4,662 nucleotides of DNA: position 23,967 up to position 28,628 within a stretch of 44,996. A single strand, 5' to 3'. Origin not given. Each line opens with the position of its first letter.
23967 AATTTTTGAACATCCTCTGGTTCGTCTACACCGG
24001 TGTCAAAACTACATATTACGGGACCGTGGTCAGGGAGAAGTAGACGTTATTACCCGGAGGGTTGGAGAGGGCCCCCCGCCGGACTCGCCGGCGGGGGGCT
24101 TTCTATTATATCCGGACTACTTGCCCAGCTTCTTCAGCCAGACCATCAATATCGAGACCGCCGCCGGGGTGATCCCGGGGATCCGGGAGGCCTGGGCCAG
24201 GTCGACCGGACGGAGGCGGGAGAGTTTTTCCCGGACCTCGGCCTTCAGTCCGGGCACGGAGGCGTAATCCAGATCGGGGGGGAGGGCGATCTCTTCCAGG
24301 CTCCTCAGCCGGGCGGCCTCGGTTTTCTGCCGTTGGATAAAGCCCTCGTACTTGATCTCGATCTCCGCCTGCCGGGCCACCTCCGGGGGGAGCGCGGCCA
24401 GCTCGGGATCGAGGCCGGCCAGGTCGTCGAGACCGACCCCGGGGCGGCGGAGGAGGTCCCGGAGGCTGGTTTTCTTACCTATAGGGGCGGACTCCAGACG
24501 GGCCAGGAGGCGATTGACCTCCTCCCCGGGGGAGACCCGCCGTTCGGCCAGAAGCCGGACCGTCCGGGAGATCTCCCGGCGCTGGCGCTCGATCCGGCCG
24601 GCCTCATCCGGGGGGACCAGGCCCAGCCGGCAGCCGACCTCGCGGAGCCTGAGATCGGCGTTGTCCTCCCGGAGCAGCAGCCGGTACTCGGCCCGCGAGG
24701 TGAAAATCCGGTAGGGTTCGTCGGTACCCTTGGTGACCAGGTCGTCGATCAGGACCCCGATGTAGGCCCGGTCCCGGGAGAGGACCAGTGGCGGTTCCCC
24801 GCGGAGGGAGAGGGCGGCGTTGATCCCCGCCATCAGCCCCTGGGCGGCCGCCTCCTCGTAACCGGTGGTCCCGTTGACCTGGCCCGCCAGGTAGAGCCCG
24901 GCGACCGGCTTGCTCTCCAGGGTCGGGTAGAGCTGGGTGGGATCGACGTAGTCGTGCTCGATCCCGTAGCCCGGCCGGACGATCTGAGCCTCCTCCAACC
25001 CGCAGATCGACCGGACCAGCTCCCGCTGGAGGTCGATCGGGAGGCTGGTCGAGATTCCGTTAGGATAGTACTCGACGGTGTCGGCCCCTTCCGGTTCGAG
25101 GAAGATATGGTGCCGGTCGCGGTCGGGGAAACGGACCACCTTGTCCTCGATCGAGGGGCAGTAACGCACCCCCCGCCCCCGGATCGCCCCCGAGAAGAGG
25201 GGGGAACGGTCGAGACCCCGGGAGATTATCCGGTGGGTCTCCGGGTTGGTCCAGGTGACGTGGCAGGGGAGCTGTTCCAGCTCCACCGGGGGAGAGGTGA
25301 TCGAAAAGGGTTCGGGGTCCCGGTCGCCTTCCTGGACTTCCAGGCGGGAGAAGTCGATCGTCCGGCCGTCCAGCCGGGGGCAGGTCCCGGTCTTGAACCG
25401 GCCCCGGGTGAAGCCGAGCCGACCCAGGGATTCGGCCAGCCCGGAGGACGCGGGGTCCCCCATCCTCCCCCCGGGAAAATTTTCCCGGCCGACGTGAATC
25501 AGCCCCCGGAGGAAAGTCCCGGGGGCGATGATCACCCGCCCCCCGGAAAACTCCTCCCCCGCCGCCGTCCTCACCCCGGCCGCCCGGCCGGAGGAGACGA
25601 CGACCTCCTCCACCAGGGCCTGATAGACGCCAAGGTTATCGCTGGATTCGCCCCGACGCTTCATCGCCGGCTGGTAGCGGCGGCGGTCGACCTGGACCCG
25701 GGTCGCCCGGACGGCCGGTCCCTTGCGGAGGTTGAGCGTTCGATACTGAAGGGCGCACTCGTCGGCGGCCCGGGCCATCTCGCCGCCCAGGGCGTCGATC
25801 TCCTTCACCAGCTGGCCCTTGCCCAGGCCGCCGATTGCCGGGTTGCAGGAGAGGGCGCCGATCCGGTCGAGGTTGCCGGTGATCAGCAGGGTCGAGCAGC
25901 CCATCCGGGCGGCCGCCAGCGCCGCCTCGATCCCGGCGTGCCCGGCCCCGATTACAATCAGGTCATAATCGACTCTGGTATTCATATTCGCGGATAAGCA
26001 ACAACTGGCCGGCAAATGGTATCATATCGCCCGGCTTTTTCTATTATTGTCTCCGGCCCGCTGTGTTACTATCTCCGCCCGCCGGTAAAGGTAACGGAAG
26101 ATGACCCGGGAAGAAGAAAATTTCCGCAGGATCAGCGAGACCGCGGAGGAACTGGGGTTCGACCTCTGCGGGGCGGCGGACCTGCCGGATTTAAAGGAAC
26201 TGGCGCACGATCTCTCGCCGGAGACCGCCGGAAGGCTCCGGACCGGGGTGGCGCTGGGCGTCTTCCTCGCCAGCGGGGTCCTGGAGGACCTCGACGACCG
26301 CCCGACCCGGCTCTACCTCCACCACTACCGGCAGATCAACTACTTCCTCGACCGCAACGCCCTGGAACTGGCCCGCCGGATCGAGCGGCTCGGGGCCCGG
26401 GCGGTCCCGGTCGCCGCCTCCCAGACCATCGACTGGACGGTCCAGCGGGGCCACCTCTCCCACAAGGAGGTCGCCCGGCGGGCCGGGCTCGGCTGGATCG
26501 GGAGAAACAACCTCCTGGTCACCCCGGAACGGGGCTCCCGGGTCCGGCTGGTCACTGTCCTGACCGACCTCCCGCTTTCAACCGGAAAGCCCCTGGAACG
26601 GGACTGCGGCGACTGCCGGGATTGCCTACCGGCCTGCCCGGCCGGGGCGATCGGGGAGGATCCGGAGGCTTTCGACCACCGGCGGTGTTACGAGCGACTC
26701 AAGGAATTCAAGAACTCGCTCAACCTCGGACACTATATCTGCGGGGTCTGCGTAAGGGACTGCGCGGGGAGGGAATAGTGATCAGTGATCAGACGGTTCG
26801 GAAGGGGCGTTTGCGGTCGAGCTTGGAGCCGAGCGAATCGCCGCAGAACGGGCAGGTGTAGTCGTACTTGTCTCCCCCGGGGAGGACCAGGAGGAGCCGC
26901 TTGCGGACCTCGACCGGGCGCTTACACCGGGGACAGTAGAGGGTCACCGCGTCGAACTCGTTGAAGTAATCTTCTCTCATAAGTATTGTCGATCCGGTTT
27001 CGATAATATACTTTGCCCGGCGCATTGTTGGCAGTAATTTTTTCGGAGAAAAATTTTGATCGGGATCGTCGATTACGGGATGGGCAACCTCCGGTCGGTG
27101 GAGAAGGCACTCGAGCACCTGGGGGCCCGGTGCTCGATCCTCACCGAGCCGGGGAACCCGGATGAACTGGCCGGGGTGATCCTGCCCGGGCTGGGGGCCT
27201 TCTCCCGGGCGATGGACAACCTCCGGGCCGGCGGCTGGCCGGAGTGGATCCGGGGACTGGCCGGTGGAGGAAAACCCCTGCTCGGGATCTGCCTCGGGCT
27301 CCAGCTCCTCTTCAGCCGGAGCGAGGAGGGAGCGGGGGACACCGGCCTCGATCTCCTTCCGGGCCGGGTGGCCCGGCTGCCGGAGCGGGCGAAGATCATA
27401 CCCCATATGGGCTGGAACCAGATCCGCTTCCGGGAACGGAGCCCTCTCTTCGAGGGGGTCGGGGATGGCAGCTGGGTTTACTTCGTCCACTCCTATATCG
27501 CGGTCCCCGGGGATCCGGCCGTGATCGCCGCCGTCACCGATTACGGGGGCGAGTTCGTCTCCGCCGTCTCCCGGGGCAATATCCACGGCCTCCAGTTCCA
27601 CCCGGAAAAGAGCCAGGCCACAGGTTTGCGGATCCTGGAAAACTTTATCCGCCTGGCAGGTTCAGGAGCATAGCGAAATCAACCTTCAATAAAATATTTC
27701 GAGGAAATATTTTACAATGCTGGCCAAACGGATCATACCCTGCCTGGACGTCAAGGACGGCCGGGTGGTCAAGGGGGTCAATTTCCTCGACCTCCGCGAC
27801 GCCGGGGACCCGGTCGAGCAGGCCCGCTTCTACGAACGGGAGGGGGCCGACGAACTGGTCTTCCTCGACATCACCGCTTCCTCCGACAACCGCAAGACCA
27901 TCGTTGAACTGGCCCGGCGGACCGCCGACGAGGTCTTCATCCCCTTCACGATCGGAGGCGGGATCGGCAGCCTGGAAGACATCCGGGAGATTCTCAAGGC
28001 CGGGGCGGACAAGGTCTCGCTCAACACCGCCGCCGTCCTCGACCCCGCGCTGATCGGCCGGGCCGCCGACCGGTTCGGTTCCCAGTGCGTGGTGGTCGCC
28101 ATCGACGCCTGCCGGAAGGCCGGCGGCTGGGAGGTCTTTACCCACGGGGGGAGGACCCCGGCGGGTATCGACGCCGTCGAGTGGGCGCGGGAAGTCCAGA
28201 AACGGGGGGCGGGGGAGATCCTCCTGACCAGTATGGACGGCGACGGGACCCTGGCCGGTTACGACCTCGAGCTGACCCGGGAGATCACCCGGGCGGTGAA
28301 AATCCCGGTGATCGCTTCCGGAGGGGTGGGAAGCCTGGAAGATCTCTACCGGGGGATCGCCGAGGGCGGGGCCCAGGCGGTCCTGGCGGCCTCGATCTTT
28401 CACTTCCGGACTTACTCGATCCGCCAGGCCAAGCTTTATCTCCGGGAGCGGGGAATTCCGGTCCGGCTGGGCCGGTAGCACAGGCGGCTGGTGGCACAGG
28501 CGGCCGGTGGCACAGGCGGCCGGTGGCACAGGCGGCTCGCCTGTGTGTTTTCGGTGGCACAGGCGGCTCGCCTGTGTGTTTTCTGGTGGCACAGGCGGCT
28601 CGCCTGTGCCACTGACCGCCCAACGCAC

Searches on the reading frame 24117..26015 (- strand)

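Call 5: search_protein_families(library=pfam, proteins=[window:24117-26015:-])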
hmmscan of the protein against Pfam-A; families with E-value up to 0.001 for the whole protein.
window:24117-26015:- (632 aa): 6 families
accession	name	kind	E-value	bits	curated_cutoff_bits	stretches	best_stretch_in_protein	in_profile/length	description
PF01134.28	GIDA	-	7.4e-159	529.4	22.1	1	18-407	1-390/391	Glucose inhibited division protein A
PF13932.14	SAM_GIDA_C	-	4.1e-23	81.4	27.1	1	569-624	2-57/57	tRNA modifying enzyme MnmG/GidA C-terminal helical bundle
PF21680.2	GIDA_C_1st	-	3.6e-22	79.3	24.7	1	474-564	6-96/96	tRNA modifying enzyme MnmG/GidA C-terminal helical domain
PF12831.13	FAD_oxidored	-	9.8e-07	28.8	27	1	18-46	1-29/416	FAD dependent oxidoreductase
PF07992.20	Pyr_redox_2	-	8.8e-05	22.5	26.1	1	17-48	1-31/291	Pyridine nucleotide-disulphide oxidoreductase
PF03486.20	HI0933_like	-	0.00038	20.4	50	0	18-47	2-31/244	HI0933-like protein Rossmann domain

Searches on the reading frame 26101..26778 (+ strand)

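Call 6: search_protein_families(library=pfam, proteins=[window:26101-26778:+])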
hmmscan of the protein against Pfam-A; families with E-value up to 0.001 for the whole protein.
window:26101-26778:+ (225 aa): 1 family
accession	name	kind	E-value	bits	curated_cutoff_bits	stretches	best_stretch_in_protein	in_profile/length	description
PF13484.11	Fer4_16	-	6.1e-06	27.4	30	1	169-221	2-63/66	4Fe-4S double cluster binding domain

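Call 51: search_protein_families(library=ncbifam, proteins=[window:26101-26778:+], max_evalue=0.001)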
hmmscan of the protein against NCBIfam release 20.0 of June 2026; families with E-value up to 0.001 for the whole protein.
window:26101-26778:+ (225 aa): 2 families
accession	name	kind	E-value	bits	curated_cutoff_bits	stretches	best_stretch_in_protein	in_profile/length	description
TIGR00276.1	TIGR00276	equivalog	4.7e-24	85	200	1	92-198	104-209/337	tRNA epoxyqueuosine(34) reductase QueG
TIGR02486.1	RDH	subfamily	2.6e-13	50.5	160.35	1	120-201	152-243/314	reductive dehalogenase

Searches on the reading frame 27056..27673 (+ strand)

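Call 6: search_protein_families(library=pfam, proteins=[window:27056-27673:+])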
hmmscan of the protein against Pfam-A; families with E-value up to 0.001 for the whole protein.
window:27056-27673:+ (205 aa): 4 families
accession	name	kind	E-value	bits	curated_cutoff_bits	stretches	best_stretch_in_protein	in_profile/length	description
PF00117.34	GATase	-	4.1e-22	79.2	22.8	1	4-198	2-187/190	Glutamine amidotransferase class-I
PF07685.20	GATase_3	-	1.6e-05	25.1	27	1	36-109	39-119/196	CobB/CobQ-like glutamine amidotransferase domain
PF01174.25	SNO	-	3.8e-05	24.1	27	1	10-199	6-184/188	SNO glutamine amidotransferase family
PF07722.19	Peptidase_C26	-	0.0004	20.7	20.5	1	70-184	103-219/219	Peptidase C26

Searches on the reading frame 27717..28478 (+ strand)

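Call 6: search_protein_families(library=pfam, proteins=[window:27717-28478:+])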
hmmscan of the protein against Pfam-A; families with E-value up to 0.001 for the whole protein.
window:27717-28478:+ (253 aa): 9 families
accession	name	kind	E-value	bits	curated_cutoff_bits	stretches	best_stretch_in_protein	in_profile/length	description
PF00977.27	His_biosynth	-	2.8e-85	285.8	23.6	1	5-233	1-227/228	Histidine biosynthesis protein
PF03060.21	NMO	-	2.1e-08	34.4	28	1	151-227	143-224/331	Nitronate monooxygenase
PF01207.24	Dus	-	1.2e-07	31.6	20.4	0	151-225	138-214/311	Dihydrouridine synthase (Dus)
PF01180.27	DHO_dh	-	2e-06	27.7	27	0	60-107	228-273/291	Dihydroorotate dehydrogenase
PF02581.23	TMP-TENI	-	9.6e-06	25.5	27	0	34-103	106-177/180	Thiamine monophosphate synthase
PF04309.18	G3P_antiterm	-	9.2e-05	22.4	27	0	63-104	128-169/173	Glycerol-3-phosphate responsive antiterminator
PF05690.20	ThiG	-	0.0001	22.2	23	0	70-106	171-207/247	Thiazole biosynthesis protein ThiG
PF00478.31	IMPDH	-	0.00031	20.3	25.6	0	188-228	200-239/345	IMP dehydrogenase / GMP reductase domain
PF04055.27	Radical_SAM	-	0.00032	21.3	29.5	0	26-139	27-143/166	Radical SAM superfamily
